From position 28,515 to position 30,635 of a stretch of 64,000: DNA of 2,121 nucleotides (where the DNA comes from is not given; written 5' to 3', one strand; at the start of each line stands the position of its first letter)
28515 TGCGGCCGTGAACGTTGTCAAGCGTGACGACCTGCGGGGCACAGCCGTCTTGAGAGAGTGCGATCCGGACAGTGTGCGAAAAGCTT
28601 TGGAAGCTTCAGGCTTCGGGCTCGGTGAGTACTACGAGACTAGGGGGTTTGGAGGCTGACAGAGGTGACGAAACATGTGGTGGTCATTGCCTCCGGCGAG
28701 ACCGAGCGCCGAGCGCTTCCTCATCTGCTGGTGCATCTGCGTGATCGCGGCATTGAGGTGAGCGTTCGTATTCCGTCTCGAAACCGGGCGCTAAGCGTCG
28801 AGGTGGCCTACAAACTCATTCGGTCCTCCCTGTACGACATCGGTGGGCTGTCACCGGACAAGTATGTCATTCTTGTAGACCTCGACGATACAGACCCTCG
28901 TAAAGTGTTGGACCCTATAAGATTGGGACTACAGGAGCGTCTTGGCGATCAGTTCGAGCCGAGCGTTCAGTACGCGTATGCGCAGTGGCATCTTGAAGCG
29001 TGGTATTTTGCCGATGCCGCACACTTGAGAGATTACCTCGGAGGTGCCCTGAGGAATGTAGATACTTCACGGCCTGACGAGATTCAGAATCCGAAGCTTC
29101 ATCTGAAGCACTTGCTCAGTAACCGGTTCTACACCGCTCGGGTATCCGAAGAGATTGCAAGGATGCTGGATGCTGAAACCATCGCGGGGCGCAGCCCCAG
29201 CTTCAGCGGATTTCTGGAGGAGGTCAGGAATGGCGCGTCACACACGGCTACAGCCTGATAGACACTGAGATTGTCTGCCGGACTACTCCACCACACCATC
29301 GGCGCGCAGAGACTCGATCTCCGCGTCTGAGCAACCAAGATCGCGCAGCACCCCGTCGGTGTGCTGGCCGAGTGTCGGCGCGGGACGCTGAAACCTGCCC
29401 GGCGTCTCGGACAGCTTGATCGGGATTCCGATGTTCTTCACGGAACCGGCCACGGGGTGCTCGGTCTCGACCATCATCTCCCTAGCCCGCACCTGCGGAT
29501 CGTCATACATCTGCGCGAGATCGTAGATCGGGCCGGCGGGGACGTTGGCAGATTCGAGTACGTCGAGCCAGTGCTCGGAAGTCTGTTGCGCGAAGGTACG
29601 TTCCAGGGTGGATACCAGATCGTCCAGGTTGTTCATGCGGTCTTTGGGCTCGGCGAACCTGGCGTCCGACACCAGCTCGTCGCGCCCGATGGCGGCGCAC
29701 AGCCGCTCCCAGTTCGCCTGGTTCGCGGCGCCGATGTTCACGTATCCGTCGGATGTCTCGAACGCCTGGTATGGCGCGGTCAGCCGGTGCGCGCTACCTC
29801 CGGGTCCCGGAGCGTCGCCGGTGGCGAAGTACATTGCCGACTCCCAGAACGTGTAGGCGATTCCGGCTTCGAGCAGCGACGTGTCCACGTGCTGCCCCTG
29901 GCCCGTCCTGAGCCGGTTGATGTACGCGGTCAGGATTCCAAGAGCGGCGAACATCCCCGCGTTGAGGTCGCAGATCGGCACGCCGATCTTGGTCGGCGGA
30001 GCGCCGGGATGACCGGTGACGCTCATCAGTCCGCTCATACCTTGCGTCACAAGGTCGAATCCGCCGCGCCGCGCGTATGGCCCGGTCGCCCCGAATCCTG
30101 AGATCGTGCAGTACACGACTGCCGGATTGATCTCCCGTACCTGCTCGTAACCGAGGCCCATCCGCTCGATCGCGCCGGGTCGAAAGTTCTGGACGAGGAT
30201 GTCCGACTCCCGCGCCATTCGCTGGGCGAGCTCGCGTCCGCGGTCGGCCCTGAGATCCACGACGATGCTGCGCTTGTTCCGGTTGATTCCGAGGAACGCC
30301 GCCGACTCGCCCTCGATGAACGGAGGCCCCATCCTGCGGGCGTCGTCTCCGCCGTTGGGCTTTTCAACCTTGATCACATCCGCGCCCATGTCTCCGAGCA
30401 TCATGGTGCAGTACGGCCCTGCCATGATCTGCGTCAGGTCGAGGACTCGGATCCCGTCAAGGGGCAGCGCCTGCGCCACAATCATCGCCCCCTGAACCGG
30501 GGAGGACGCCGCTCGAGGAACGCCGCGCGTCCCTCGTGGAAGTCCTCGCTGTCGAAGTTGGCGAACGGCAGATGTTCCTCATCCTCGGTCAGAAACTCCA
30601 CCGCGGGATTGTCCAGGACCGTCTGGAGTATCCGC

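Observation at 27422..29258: ABC-ATPase + TOPRIM-like (DUF4276-type) gene pair: candidate uncharacterised two-component defence module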

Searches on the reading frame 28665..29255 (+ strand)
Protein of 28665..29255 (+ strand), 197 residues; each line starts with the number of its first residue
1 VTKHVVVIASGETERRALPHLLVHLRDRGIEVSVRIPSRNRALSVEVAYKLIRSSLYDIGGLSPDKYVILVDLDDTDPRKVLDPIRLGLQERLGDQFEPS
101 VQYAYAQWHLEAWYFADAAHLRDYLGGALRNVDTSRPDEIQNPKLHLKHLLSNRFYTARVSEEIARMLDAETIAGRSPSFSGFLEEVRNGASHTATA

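Call 3: search_protein_families(library=pfam, proteins=[window:28665-29255:+], max_evalue=0.1)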
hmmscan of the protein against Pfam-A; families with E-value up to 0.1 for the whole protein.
window:28665-29255:+ (197 aa): 1 family
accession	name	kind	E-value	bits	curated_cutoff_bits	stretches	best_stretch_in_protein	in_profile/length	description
PF14103.11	DUF4276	-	4.7e-12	47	30.2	1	11-187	3-191/192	Domain of unknown function (DUF4276)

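Call 4: search_protein_families(library=padloc, proteins=[window:28665-29255:+], max_evalue=0.1)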
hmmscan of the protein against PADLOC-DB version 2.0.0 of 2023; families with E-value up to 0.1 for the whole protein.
window:28665-29255:+ (197 aa): 12 families
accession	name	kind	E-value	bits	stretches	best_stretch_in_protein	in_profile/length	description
PDLC04196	HEC-01B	-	2.6e-13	48.4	1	1-190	1-191/197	-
PDLC04200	HEC-01B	-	3.8e-09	34.7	1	3-188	4-203/218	-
PDLC04143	HEC-01A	-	3.3e-07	28.1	1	67-190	60-183/190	-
PDLC04207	HEC-01B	-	1.4e-06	25.9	1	68-189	73-199/203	-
PDLC04194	HEC-01B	-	6.6e-06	24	1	66-151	59-137/204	-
PDLC04205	HEC-01B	-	8.2e-06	23.7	1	65-142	77-152/213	-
PDLC04191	HEC-01B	-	0.00013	20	1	58-151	57-140/192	-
PDLC04202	HEC-01B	-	0.00014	20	1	68-189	63-199/204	-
PDLC04210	HEC-01B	-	0.00015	19.6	1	109-168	119-180/217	-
PDLC04198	HEC-01B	-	0.00018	19.3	1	109-194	119-209/211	-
PDLC04197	HEC-01B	-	0.027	12.1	1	67-153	55-134/192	-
PDLC04201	HEC-01B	-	0.044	11.4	0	90-186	87-195/202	-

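Call 5: search_protein_families(library=ncbifam, proteins=[window:28665-29255:+], max_evalue=0.1)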
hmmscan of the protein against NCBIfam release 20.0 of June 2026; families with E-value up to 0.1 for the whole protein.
window:28665-29255:+ (197 aa): 0 families

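Call 22: find_homologous_proteins(query=window:28665-29255:+, max_evalue=0.001)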
Query window:28665-29255:+ (197 aa): 1187 proteins with E <= 0.001 among 1564 candidates; the best 120 are listed.
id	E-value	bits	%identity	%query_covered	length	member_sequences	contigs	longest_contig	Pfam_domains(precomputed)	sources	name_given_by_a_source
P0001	4.6e-125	433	100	100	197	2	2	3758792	PF14103.12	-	-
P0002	3.8e-89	316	76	99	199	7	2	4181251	PF14103.12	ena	-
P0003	6.7e-88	312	76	99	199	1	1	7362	PF14103.12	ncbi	-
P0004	7.9e-87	308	76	96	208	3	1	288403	PF14103.12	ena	-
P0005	2.9e-84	300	74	97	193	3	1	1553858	PF14103.12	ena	-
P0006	8.6e-84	298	72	98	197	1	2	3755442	PF14103.12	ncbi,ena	-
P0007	2.5e-83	297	73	97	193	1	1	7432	PF14103.12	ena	-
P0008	3.4e-83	296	71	97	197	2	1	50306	PF14103.12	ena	-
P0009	8.1e-83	295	72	94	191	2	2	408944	PF14103.12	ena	-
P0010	1.2e-82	295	69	97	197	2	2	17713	PF14103.12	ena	-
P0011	1.1e-81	291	71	97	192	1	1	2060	PF14103.12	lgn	-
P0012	1.8e-79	284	68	99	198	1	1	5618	PF14103.12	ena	-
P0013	2.6e-79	284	68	99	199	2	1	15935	PF14103.12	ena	-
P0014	3.2e-79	283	68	97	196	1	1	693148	PF14103.12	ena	-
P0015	1.7e-78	281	69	99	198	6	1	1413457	PF14103.12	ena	-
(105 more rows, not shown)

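Call 38: predict_structure(alignment_id=A1)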
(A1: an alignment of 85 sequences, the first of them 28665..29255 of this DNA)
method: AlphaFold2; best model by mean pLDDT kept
length: 197 residues; sequences in the alignment: 85
mean_pLDDT: 89.9   pTM: 0.86
mean pLDDT of the five models: 89.9, 89.5, 89.4, 88.9, 88.8
residues with pLDDT >= 90: 152; 70-90: 33; 50-70: 5; < 50: 7
segments of 3 or more residues with pLDDT < 50: 191-197
pLDDT, mean of each block of 10 residues (from residue 1): 90 96 94 90 92 80 86 92 94 88 94 97 93 94 94 90 97 97 89 34
secondary structure, 60 per line:
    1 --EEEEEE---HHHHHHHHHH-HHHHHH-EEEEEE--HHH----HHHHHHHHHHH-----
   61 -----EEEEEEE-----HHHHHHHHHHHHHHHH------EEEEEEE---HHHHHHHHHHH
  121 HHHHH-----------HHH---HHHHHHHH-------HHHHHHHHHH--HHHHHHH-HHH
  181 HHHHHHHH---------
elements in order: E3-8 H12-21 H23-28 E30-35 H45-55 E66-72 H78-93 E100-106 H110-125 H143-150 H158-167 H170-176 H178-188

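Call 41: fold_search(model_id=the predicted structure, library=pdb)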
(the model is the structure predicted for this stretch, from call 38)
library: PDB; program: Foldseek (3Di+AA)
matches with E <= 10: 1469; with E <= 0.001: 0
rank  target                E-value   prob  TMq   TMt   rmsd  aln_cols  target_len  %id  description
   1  4c6s                  4.7e-03  0.97  0.33  0.42  10.3       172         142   13  Crystal structure of the TIR domain from the Arabidopsis Thaliana disease resistance protein RRS1 (released 2014-05-28)
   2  4rpc_A                9.0e-03  0.85  0.33  0.28   9.4       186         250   13  Crystal structure of the putative alpha/beta hydrolase family protein from Desulfitobacterium hafniense (released 2014-11-12)
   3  4c6r_A                9.0e-03  0.82  0.31  0.35  12.5       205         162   10  Crystal structure of the TIR domain from the Arabidopsis Thaliana disease resistance protein RPS4 (released 2014-05-28)
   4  4c6t_A                9.6e-03  0.85  0.31  0.39  12.3       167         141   17  Crystal structure of the RPS4 and RRS1 TIR domain heterodimer (released 2014-05-28)
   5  4xcq                  1.1e-02  0.77  0.34  0.24  12.2       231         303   10  Clostridium botulinum phage c-st TubZ (C-terminal tail truncated protein) (released 2016-03-09)
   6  6swl_A                1.3e-02  0.80  0.30  0.41  13.8       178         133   18  The REC domain of XynC, a response regulator from Geobacillus stearothermophilus (released 2020-10-14)
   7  2fzv_A                1.4e-02  0.47  0.30  0.26  12.5       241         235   12  Crystal Structure of an apo form of a Flavin-binding Protein from Shigella flexneri (released 2006-02-21)
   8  4c6t_D                1.5e-02  0.72  0.30  0.35  12.0       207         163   12  Crystal structure of the RPS4 and RRS1 TIR domain heterodimer (released 2014-05-28)
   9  1o1x                  1.6e-02  0.80  0.30  0.39  15.5       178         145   10  Crystal structure of a ribose 5-phosphate isomerase rpib (tm1080) from thermotoga maritima at 1.90 A resolution (released 2003-04-01)
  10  4yds                  1.8e-02  0.77  0.25  0.23   7.4       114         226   13  FlaH from Sulfolobus acidocaldarius with ATP and Mg-Ion (released 2015-11-11)
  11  7ebo_A                1.8e-02  0.75  0.33  0.28  12.1       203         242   11  Crystal structure of a feruloyl esterase LP_0796 from Lactobacillus plantarum (released 2022-08-03)
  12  4u8f_A                2.0e-02  0.44  0.28  0.27  17.9       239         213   14  Crystal structure of 4-deoxy-L-threo-5-hexosulose-uronate ketol-isomerase complexed with a tartrate (released 2014-12-24)
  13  1tf7_A                2.2e-02  0.82  0.27  0.14   6.6       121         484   15  Crystal Structure of Circadian Clock Protein KaiC (released 2004-08-24)
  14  6fxs_A                2.5e-02  0.72  0.30  0.38  14.5       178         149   11  Structure of Trypanosoma brucei type B ribose 5-phosphate isomerase (released 2019-05-22)
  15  2vvr_B                2.5e-02  0.47  0.24  0.31  15.1       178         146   11  Crystal structure of the H99N mutant of ribose-5-phosphate isomerase B from E. coli soaked with ribose 5-phosphate (released 2008-07-08)
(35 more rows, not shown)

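Call 43: search_solved_structures(query=A1, max_evalue=10, show_alignments=3)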
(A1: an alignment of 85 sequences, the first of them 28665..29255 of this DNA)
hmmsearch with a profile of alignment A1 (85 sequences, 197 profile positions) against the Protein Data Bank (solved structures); distinct sequences matched with E-value up to 10: 12.
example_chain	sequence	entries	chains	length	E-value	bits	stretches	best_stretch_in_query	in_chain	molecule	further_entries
7osv_A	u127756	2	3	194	2e-06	31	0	163-191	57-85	DeNovoTIM6-SB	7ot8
6z2i_A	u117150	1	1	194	3.1e-06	30.5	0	163-191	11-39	de novo designed TIM barrel DeNovoTIM6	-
6yqx_A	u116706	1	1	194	0.00018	24.7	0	163-191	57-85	de novo designed TIM barrel DeNovoTIM13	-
7p12_A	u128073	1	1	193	0.00055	23.1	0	163-191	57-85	DeNovoTIM13-SB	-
5lnk_Y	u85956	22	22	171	1.1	12.3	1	44-124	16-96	Mitochondrial complex I, PGIV subunit | NADH dehydrogenase [ubiquinone] 1 alpha subcomplex subunit 8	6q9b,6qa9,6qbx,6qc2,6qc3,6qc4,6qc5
6zka_Y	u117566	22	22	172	1.1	12.3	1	44-124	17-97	NADH dehydrogenase [ubiquinone] 1 alpha subcomplex subunit 8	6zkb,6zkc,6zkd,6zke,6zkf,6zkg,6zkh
5o31_X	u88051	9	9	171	1.1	12.3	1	44-124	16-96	NADH dehydrogenase [ubiquinone] 1 alpha subcomplex subunit 8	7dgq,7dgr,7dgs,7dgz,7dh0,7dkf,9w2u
7qsd_X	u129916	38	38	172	1.1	12.3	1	44-124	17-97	NADH dehydrogenase [ubiquinone] 1 alpha subcomplex subunit 8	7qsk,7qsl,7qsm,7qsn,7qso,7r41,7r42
5lc5_X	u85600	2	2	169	1.3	12.1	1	44-124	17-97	NADH dehydrogenase [ubiquinone] 1 alpha subcomplex subunit 8,NADH dehydrogenase [ubiquinon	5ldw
5ldx_X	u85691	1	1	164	1.5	11.9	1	44-124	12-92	NADH dehydrogenase [ubiquinone] 1 alpha subcomplex subunit 8,NADH dehydrogenase [ubiquinon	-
7v2c_u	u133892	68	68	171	1.6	11.8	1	44-124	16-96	NADH dehydrogenase [ubiquinone] 1 alpha subcomplex subunit 8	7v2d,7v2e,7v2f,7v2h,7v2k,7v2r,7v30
5gpn_An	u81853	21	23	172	1.6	11.8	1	44-124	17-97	NADH dehydrogenase [ubiquinone] 1 alpha subcomplex subunit 8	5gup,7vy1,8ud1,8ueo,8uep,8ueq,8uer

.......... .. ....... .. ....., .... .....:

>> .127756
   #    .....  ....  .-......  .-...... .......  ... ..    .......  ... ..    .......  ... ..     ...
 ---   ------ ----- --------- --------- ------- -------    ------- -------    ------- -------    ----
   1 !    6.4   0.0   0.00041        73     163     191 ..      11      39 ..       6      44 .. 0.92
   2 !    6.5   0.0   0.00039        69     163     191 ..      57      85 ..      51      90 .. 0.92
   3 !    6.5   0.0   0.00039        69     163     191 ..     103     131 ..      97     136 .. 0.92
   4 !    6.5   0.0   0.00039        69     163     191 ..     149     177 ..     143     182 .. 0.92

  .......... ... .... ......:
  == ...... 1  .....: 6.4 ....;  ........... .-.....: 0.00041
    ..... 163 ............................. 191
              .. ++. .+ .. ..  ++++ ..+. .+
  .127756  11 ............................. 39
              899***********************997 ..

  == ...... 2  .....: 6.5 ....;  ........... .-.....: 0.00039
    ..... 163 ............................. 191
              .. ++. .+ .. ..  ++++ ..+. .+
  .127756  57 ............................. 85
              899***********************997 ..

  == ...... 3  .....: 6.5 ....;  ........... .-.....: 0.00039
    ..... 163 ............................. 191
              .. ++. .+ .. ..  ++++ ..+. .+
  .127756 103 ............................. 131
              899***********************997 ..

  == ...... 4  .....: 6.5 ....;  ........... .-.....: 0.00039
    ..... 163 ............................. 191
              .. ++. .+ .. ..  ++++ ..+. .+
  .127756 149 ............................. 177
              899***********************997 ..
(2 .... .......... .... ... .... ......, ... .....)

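Call 46: fold_search(model_id=the predicted structure, library=viral)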
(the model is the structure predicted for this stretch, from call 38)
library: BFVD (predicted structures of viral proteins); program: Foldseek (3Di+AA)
matches with E <= 10: 1171; with E <= 0.001: 0
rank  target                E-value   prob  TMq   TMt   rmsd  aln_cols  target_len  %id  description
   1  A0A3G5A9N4            4.4e-03  0.85  0.34  0.16  12.2       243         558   14  Uncharacterized protein [Hyperionvirus sp.]
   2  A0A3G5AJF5            1.1e-02  0.75  0.23  0.15   9.1       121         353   11  Uncharacterized protein [Sylvanvirus sp.]
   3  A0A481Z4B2            1.1e-02  0.44  0.26  0.19  15.4       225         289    9  Uncharacterized protein [Pithovirus LCPAC104]
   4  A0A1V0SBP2            1.3e-02  0.91  0.43  0.19  10.3       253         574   13  Uncharacterized protein [Catovirus CTV1]
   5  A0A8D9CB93            1.4e-02  0.97  0.30  0.25   5.9       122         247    8  Sugar phosphate isomerase YwlF [uncultured marine phage]
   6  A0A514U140            1.4e-02  0.63  0.26  0.18  14.5       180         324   11  Uncharacterized protein [Gordonia phage Phendrix]
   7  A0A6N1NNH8            2.2e-02  0.13  0.14  0.06  17.1       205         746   12  HECT domain-containing protein [Tupanvirus soda lake]
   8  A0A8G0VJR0            2.8e-02  0.28  0.27  0.14  12.9       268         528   10  VP9 (Fragment) [Gierle tick virus]
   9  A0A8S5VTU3            2.8e-02  0.15  0.14  0.07  11.7       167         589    8  Recombination and repair protein [Ackermannviridae sp.]
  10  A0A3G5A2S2            2.9e-02  0.33  0.24  0.17  12.4       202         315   12  Packaging ATPase [Gaeavirus sp.]
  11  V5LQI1                2.9e-02  0.30  0.29  0.20  20.9       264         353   12  (no name in the UniProt tables at hand)
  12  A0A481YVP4            3.1e-02  0.90  0.29  0.28   6.6       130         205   12  Ribose/galactose isomerase [Marseillevirus LCMAC103]
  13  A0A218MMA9            3.3e-02  0.28  0.24  0.12  10.5       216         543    8  Putative cytitidyltransferase [uncultured virus]
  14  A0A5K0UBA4            4.2e-02  0.14  0.20  0.07  17.0       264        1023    9  Vesicle-fusing ATPase-like [Yasminevirus sp. GU-2018]
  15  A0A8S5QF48            4.4e-02  0.51  0.25  0.09  10.8       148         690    8  Large terminase protein [Myoviridae sp. ctn8H20]
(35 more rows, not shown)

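Call 61: search_protein_representatives(alignment_id=A1)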
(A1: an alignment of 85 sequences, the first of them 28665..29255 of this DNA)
Query: 85 sequences, 197 profile positions. Proteins with E-value up to 0.001 (for the whole library): 548; up to 1e-10: 157; up to 1e-30: 71. The best 150 are listed.
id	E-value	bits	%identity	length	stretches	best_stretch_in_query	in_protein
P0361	2.2e-89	314.9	-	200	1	1-195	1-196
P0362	2.5e-81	288.6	-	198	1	1-193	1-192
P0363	1.2e-69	250.5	-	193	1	2-190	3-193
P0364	4.2e-67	242.2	-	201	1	1-192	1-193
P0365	1.9e-63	230.3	-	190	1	1-149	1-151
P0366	2.2e-63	230.0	-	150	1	1-149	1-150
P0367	5.4e-62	225.5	-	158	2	1-83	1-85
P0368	9.6e-62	224.7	-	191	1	1-193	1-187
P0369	9.5e-60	218.2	-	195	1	1-192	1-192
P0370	7.0e-59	215.4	-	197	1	1-194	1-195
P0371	1.6e-58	214.2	-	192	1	3-192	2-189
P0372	3.0e-58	213.3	-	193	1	1-192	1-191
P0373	4.2e-58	212.8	-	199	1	1-192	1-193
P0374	3.8e-57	209.7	-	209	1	2-192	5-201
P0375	5.9e-57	209.1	-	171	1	72-193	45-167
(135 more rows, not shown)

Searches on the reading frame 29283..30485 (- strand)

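Call 3: search_protein_families(library=pfam, proteins=[window:29283-30485:-], max_evalue=0.1)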
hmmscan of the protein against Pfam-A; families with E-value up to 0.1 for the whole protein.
window:29283-30485:- (400 aa): 1 family
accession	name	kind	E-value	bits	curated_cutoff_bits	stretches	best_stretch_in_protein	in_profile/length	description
PF02515.22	CoA_transf_3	-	3e-142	474.5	23.3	1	9-376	1-366/366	CoA-transferase family III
